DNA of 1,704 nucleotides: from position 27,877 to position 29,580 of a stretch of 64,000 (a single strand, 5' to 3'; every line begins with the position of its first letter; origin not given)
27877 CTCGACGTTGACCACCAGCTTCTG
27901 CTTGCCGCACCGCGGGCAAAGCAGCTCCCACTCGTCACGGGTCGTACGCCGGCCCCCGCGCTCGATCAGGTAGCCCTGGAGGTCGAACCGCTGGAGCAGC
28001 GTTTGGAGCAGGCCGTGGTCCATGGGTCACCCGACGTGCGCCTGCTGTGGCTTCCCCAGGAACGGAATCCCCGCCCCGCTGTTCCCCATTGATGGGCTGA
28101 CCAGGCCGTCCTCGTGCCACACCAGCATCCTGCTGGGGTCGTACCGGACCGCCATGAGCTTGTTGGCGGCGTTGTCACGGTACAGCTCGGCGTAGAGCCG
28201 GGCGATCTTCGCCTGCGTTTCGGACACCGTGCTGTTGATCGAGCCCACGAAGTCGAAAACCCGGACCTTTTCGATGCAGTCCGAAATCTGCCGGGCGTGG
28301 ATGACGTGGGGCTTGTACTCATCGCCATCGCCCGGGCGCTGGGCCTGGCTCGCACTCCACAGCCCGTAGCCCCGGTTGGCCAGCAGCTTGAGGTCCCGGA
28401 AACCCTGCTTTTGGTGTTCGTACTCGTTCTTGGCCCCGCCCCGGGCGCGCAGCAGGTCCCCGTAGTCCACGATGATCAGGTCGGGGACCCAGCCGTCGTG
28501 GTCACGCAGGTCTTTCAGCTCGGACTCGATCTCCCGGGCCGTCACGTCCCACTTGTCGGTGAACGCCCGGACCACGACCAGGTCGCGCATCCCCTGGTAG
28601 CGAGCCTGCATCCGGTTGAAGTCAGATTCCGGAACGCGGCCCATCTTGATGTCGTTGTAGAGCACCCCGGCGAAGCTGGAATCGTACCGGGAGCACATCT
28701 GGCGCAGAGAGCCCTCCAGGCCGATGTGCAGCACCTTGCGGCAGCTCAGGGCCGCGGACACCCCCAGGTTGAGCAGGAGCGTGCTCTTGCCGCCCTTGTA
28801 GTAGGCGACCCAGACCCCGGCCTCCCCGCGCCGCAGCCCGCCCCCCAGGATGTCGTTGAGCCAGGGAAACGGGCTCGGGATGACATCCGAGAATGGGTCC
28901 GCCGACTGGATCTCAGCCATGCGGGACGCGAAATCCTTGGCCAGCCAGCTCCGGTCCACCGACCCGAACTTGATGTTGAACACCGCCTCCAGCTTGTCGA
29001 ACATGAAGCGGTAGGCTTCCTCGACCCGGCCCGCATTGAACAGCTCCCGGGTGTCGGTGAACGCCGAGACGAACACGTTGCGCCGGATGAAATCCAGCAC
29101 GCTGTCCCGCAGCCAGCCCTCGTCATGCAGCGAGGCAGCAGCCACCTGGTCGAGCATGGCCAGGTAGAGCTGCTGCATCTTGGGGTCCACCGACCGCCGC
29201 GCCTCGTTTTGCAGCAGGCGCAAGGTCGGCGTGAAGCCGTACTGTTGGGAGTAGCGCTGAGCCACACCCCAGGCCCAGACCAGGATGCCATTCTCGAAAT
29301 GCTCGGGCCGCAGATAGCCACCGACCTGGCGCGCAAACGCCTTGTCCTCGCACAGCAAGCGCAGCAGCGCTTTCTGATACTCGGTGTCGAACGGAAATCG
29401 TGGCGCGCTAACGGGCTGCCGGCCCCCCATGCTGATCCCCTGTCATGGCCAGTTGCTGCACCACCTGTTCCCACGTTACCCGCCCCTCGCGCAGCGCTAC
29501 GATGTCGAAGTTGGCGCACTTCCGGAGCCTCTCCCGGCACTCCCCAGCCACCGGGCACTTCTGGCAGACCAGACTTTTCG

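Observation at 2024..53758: Family of near-identical promoters with the palindromic operator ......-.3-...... embedded in the spacer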

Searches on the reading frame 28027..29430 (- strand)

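Call 9: search_protein_families(library=pfam, proteins=[window:28027-29430:-], max_evalue=0.01)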
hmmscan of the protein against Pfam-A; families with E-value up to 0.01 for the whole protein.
window:28027-29430:- (467 aa): 2 families
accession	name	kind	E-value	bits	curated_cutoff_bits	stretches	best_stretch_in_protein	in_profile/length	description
PF03796.21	DnaB_C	-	6.8e-10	39.2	27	1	186-351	4-165/255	DnaB-like helicase C terminal domain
PF13481.12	AAA_25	-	2.9e-06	27.5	27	1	178-322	10-150/195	AAA domain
